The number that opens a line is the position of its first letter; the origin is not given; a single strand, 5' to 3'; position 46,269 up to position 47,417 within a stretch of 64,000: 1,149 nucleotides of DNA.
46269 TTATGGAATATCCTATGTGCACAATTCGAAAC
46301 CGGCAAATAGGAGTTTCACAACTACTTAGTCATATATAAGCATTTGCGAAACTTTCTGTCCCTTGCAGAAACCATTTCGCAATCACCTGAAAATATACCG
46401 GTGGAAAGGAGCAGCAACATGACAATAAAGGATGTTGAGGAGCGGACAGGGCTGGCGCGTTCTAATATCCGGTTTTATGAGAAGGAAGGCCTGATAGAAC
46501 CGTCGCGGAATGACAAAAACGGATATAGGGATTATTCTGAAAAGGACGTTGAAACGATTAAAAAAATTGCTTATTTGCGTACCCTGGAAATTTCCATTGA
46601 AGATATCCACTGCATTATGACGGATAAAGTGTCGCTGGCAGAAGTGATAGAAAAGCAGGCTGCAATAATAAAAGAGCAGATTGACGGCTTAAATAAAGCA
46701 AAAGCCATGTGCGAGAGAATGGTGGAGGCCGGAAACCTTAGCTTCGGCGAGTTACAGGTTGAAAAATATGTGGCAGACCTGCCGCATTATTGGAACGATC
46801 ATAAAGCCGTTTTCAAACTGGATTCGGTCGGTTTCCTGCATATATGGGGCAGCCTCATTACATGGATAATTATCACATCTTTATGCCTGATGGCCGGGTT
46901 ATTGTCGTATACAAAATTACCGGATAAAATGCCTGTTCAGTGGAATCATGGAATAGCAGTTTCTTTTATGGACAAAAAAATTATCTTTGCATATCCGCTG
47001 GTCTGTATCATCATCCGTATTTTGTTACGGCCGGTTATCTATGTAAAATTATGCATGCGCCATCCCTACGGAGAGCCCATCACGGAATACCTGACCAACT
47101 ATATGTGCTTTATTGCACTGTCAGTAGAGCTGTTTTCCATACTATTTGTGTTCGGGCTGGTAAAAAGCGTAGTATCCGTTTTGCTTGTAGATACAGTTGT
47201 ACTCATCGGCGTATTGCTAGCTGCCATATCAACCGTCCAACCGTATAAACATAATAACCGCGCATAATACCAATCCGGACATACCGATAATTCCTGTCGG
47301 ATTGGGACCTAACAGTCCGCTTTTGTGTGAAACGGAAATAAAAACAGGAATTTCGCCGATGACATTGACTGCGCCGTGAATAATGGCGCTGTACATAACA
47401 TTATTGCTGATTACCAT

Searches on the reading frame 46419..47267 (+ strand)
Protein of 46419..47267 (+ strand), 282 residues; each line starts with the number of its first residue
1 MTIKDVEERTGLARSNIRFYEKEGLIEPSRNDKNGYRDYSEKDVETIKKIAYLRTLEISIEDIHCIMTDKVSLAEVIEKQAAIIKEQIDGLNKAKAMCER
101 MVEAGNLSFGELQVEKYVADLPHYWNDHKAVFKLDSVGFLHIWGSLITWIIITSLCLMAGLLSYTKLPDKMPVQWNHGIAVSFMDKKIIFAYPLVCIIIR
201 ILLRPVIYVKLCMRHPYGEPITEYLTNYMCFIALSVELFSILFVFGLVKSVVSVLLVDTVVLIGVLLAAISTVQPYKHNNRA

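Call 40: find_encoding_contigs(protein=window:46419-47267:+, flank=3000, max_places=10)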
Protein window:46419-47267:+ (282 aa): 2 contigs read that carry it; 1 place shown.
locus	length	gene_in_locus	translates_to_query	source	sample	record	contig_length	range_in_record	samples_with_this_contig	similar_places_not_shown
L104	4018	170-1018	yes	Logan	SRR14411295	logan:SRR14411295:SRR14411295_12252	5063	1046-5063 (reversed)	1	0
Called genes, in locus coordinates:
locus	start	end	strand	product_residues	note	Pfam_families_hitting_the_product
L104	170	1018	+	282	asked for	PF00376:MerR, PF13411:MerR_1, PF07853:DUF1648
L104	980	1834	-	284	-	PF02517:Rce1-like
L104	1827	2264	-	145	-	-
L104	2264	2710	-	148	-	PF04397:LytTR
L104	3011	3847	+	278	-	PF02645:DegV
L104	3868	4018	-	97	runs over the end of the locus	PF06961:DUF1294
